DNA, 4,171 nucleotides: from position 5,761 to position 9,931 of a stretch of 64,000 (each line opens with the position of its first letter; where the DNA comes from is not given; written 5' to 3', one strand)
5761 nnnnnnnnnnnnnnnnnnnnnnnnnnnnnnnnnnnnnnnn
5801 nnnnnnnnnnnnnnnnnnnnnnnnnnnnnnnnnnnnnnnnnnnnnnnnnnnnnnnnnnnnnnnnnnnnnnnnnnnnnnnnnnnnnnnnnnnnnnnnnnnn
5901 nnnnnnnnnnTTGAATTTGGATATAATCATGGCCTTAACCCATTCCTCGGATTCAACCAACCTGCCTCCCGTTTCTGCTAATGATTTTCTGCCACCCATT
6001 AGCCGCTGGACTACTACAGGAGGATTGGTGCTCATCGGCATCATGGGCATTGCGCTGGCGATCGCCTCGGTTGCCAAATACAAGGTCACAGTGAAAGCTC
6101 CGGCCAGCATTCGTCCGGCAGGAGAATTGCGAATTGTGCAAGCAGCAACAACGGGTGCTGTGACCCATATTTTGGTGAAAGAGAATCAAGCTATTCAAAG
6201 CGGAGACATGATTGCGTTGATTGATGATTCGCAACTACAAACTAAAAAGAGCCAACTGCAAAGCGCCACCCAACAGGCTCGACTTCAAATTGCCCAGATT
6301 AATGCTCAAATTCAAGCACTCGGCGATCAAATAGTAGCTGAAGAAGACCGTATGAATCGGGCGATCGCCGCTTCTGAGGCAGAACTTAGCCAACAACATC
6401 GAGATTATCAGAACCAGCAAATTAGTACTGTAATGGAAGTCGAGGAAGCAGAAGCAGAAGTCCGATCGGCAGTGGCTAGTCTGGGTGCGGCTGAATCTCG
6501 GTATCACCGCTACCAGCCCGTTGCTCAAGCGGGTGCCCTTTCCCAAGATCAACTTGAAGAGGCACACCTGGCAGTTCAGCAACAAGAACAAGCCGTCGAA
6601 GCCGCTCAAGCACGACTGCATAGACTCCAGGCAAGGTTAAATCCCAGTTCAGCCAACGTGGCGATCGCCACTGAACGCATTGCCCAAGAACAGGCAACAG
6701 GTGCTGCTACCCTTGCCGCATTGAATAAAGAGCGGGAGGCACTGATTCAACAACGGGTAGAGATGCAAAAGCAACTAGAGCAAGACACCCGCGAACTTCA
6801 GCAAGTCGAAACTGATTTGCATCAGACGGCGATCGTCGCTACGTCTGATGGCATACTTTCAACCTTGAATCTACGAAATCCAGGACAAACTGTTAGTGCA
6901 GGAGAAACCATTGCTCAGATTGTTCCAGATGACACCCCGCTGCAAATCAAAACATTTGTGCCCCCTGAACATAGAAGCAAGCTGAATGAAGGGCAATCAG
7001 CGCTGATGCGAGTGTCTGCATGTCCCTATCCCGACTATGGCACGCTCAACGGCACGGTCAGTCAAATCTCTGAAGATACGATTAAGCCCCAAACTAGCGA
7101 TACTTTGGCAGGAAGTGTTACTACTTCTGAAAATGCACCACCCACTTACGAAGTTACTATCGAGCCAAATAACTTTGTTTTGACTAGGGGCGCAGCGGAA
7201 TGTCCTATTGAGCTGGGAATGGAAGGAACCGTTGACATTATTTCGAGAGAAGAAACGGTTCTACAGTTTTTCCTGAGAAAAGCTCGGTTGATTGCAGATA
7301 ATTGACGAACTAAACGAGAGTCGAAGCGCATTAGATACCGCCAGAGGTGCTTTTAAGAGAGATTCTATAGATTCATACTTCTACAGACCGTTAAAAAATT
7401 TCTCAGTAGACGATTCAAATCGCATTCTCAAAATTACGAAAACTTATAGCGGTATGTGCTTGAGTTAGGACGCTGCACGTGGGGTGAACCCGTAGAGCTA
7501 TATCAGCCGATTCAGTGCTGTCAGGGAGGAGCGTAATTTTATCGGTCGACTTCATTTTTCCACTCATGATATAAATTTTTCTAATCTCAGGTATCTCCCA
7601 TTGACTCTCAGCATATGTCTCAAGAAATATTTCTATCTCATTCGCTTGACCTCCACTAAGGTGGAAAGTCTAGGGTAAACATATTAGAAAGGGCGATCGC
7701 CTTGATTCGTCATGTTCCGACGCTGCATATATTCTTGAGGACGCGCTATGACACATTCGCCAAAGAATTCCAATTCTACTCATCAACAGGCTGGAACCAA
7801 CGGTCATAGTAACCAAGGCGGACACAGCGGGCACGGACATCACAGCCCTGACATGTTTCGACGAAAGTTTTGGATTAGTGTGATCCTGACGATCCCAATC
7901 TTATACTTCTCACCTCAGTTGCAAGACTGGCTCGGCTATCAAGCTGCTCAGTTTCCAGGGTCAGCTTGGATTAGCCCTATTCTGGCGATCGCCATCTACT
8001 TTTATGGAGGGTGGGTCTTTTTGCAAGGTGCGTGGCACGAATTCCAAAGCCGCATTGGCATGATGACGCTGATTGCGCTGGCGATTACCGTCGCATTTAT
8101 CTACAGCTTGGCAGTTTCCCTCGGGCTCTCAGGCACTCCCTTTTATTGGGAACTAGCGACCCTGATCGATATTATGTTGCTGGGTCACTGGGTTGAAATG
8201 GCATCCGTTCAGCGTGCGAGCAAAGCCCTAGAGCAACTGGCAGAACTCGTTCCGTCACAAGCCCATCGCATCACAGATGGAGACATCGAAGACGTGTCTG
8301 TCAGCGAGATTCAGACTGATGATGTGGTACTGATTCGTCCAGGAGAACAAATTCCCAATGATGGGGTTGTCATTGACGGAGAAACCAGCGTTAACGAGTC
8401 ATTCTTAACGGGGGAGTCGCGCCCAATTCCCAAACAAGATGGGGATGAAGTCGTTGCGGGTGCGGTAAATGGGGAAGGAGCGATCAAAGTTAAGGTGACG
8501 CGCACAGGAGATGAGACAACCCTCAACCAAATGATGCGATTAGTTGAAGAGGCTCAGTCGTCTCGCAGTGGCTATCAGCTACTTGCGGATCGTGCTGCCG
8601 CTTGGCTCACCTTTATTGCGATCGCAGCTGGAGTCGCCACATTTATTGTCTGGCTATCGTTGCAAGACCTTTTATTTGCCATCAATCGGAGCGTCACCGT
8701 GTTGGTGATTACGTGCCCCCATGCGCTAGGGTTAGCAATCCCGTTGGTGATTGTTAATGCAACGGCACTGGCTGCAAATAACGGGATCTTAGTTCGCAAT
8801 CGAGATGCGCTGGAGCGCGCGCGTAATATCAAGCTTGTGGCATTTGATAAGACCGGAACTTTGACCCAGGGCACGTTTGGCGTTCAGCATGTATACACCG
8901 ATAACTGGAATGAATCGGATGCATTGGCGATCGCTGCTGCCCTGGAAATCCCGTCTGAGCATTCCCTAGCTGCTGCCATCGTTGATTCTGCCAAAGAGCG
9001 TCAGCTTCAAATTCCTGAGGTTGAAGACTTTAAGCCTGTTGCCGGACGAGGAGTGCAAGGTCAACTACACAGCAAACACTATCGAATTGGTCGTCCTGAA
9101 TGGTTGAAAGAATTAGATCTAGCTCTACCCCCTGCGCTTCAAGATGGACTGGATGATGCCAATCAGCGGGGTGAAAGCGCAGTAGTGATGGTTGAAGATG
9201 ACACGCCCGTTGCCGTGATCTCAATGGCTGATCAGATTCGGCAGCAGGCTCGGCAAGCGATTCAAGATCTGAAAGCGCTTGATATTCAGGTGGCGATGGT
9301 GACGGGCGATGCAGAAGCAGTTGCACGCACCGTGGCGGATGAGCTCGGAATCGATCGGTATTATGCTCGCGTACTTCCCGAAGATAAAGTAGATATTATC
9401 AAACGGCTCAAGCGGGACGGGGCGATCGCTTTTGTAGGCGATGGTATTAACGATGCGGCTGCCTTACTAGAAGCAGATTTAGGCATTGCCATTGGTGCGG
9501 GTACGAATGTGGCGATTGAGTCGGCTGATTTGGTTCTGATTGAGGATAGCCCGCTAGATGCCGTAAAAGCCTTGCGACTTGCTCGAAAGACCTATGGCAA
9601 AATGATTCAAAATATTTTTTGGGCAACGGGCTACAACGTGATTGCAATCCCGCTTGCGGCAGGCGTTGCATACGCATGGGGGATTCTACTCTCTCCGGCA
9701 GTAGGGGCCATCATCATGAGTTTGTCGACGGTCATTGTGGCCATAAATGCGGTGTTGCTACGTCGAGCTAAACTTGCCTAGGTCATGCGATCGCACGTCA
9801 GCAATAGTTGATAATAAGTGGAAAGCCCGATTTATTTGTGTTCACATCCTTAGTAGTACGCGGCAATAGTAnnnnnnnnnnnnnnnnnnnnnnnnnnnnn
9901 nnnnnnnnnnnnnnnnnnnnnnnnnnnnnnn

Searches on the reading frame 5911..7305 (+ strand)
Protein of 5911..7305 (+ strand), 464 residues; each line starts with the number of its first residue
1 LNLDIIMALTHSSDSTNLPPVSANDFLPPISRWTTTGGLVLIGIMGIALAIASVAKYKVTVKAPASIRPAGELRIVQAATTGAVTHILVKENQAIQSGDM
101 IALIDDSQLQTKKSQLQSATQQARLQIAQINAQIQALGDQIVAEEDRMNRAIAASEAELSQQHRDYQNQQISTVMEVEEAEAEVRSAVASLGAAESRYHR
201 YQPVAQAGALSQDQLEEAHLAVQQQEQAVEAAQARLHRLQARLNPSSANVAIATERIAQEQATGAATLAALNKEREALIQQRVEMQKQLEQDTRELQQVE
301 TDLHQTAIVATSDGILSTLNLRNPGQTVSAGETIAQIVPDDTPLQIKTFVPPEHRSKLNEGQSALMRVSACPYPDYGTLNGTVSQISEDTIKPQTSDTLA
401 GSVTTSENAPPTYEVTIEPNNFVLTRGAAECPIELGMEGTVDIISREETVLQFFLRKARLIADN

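Call 16: search_protein_families(library=pfam, proteins=[window:5911-7305:+], max_evalue=0.01)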
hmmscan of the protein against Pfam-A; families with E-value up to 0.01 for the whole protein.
window:5911-7305:+ (464 aa): 4 families
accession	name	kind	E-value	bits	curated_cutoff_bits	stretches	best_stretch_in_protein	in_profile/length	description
PF13437.12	HlyD_3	-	1.2e-15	58.6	22.2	1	308-396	2-85/106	HlyD family secretion protein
PF00364.28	Biotin_lipoyl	-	2e-06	28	22.1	0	76-104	45-73/73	Biotin-requiring enzyme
PF13533.13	Biotin_lipoyl_2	-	0.00023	21.3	29.8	0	76-105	3-32/32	Biotin-lipoyl like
PF01551.29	Peptidase_M23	-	0.0062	17.1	28.7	0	84-116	52-83/96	Peptidase family M23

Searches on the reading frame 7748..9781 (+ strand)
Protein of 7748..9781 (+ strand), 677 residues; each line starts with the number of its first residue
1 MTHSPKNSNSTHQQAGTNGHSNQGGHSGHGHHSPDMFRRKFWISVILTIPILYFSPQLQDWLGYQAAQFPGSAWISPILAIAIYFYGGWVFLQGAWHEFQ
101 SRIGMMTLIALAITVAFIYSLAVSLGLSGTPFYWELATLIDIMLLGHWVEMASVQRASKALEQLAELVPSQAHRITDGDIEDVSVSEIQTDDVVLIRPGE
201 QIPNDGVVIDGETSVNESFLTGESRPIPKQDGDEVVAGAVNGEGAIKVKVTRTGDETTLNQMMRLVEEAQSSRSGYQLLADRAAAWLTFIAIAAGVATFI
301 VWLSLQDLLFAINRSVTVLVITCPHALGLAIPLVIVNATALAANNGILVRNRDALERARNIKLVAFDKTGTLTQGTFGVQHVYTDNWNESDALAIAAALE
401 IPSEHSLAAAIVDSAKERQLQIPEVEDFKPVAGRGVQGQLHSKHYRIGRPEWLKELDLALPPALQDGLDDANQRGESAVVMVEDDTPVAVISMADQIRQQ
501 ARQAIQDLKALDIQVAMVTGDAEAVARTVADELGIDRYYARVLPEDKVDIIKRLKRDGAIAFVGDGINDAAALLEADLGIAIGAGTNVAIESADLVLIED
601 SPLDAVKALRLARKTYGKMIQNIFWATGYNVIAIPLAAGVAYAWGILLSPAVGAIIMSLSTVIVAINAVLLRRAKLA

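Call 16: search_protein_families(library=pfam, proteins=[window:7748-9781:+], max_evalue=0.01)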
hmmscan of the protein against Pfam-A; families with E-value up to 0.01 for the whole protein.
window:7748-9781:+ (677 aa): 4 families
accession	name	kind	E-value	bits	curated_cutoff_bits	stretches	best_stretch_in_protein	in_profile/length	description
PF00122.25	E1-E2_ATPase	-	1.3e-55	188.2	28.1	1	166-344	1-180/181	E1-E2 ATPase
PF00702.32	Hydrolase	-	1.7e-34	120.3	26.4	1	361-577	1-191/191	haloacid dehalogenase-like hydrolase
PF08282.18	Hydrolase_3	-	3.1e-06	27.5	20.9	0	560-597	206-243/255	haloacid dehalogenase-like hydrolase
PF12710.13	HAD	-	0.0027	18.6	27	0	498-573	87-188/189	haloacid dehalogenase-like hydrolase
